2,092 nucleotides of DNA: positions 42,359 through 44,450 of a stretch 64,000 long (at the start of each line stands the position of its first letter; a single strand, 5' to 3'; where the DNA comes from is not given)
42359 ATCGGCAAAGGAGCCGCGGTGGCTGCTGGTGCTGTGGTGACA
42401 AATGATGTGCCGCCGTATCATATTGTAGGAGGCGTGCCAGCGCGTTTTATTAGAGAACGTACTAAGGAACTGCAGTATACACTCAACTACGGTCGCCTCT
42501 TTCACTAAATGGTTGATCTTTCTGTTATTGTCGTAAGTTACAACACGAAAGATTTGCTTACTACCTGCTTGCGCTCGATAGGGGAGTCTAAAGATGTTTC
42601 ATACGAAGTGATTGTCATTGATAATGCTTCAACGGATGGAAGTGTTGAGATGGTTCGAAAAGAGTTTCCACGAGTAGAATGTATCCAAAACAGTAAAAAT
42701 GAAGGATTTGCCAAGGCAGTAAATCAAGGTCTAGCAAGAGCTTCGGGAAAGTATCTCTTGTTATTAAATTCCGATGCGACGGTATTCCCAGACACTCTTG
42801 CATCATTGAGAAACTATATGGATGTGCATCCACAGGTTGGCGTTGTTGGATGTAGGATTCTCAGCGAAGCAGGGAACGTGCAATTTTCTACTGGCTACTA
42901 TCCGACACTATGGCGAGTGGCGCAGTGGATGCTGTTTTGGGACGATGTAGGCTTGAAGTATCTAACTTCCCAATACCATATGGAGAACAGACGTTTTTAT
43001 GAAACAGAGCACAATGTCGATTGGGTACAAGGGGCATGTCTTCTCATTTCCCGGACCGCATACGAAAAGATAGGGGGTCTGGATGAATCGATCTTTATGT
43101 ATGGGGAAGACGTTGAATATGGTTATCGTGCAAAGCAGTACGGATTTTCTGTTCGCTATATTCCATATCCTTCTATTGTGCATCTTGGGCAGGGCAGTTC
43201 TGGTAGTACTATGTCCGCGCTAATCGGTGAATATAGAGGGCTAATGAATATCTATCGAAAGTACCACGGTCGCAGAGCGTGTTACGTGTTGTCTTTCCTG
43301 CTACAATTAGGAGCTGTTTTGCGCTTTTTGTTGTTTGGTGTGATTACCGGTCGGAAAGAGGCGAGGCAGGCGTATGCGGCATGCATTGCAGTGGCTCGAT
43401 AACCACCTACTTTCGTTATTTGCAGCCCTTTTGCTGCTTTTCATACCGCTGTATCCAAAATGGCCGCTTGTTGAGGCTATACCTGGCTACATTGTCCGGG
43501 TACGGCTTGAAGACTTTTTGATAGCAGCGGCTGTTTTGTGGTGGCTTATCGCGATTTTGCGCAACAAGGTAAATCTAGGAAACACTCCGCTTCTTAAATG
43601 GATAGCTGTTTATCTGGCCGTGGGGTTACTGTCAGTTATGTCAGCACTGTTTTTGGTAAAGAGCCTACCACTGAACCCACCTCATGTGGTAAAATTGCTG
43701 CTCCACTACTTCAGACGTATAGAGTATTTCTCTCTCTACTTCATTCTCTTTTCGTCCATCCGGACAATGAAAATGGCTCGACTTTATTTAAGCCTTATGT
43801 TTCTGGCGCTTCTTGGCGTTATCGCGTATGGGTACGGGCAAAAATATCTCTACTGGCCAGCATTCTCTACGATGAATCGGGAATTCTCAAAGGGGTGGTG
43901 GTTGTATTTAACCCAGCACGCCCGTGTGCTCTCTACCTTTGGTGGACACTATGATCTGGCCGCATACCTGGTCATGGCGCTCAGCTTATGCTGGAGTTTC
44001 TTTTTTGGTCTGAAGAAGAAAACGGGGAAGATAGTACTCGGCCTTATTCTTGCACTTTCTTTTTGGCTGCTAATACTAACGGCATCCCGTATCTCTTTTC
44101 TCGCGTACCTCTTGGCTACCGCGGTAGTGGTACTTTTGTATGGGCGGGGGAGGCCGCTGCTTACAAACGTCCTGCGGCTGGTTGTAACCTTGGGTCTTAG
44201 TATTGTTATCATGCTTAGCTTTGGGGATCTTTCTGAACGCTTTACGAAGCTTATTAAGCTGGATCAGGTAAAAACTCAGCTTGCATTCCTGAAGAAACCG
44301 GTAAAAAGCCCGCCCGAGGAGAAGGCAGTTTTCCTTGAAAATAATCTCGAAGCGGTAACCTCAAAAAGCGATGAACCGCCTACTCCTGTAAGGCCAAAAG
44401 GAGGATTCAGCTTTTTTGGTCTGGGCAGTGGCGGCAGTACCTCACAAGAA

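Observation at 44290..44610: Wzy_C/O-antigen-ligase-family protein carries a roughly 100-aa Pro/Thr/Ser-rich disordered insertion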

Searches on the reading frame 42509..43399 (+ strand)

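Call 3: search_protein_families(library=pfam, proteins=[window:42509-43399:+], max_evalue=0.01)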
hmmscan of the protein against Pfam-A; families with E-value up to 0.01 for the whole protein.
window:42509-43399:+ (297 aa): 7 families
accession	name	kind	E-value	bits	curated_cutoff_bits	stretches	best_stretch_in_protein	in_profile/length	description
PF00535.33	Glycos_transf_2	-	9.2e-30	104.2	23.3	1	5-153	1-132/168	Glycosyl transferase family 2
PF13641.12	Glyco_tranf_2_3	-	8.5e-24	85.3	27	1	4-226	3-212/230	Glycosyltransferase like family 2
PF13632.12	Glyco_trans_2_3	-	8.3e-10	39.2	27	1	83-239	2-134/198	Glycosyl transferase family group 2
PF13506.12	Glyco_transf_21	-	1.7e-06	28.1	21.7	1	71-222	22-151/174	Glycosyl transferase family 21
PF10111.15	Glyco_tranf_2_2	-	2.7e-06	27.5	27.3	1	7-100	3-102/276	Glycosyltransferase like family 2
PF13712.12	Glyco_tranf_2_5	-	9.8e-05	22.6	27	1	56-125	30-103/210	Glycosyltransferase like family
PF02709.20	Glyco_transf_7C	-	0.0023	18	23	1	173-220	19-67/78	N-terminal domain of galactosyltransferase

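Call 78: search_protein_families(library=ncbifam, proteins=[window:42509-43399:+], max_evalue=0.001)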
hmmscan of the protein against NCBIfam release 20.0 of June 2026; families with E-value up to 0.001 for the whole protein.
window:42509-43399:+ (297 aa): 27 families (the best 25 are shown)
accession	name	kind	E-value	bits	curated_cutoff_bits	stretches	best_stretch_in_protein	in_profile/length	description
TIGR03965.1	mycofact_glyco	equivalog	2.4e-20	72.9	280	2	3-120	75-194/467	mycofactocin biosynthesis glycosyltransferase MftF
NF041875.1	EPS_EpsD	equivalog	1.4e-18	67.4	370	1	4-276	1-258/325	exopolysaccharide biosynthesis glycosyltransferase EpsD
NF007482.0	PRK10073.1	equivalog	9.7e-18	64.3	423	1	3-100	7-106/334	glycosyltransferase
TIGR01556.1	rhamnosyltran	subfamily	1.6e-16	60.4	200.55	2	22-121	12-116/281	rhamnosyltransferase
TIGR03937.1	PgaC_IcaA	equivalog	2.2e-15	56.5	422.3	1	4-113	47-159/407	poly-beta-1,6-N-acetyl-D-glucosamine synthase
TIGR04283.1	glyco_like_mftF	equivalog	2.8e-15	56.5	182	1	4-119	1-113/221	TIGR04283 family arsenosugar biosynthesis glycosyltransferase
TIGR03111.1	glyc2_xrt_Gpos1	hypoth_equivalog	1.9e-13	50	363.95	1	4-130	51-182/439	TIGR03111 family XrtG-associated glycosyltransferase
NF047683.1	TeichurnBiosyTuaG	equivalog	4.2e-13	49.5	400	1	4-107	8-114/252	teichuronic acid biosynthesis protein TuaG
NF038302.1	EPS_HpsE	equivalog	3.6e-12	45.9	300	1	2-223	1-220/307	hormogonium polysaccharide biosynthesis glycosyltransferase HpsE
NF053739.1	GlytfEpsEBac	equivalog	4.3e-12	45.6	450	1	4-118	3-121/265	glycosyltransferase EpsE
TIGR04009.1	wcaE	equivalog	2.2e-10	40.2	369.2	1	4-118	3-121/248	colanic acid biosynthesis glycosyltransferase WcaE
NF050050.1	ProtGlycPglI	equivalog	2.8e-10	40.1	500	1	2-104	2-108/306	GalNAc(5)-diNAcBac-PP-undecaprenol beta-1,3-glucosyltransferase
NF038299.1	EPS_HpsN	equivalog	2e-09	36.8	425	1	4-120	3-122/317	hormogonium polysaccharide biosynthesis glycosyltransferase HpsN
TIGR04440.1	glyco_TIGR04440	domain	8.3e-08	32.2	70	1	4-119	2-121/215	TIGR00180 family glycosyltransferase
TIGR04195.1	S_glycosyl_SunS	equivalog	1e-07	31.2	350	1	8-90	63-142/421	SunS family peptide S-glycosyltransferase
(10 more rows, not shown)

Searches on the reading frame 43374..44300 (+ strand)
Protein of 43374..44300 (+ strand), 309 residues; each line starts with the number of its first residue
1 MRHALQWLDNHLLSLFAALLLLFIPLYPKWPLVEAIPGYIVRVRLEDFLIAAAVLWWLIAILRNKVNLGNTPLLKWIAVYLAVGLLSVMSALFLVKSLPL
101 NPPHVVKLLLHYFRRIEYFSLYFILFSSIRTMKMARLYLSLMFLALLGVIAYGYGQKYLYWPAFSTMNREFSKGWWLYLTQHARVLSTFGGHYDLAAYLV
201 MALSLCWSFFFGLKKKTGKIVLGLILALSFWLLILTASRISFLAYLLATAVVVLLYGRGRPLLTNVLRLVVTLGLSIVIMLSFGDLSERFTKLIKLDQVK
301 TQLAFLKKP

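Call 31: search_protein_families(library=pfam, proteins=[window:43374-44300:+], max_evalue=1)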
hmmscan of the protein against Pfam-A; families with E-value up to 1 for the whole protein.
window:43374-44300:+ (309 aa): 1 family
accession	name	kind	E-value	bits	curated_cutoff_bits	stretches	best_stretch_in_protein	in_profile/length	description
PF04932.20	Wzy_C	-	0.00056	20.2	31.7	1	225-297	2-70/149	O-Antigen ligase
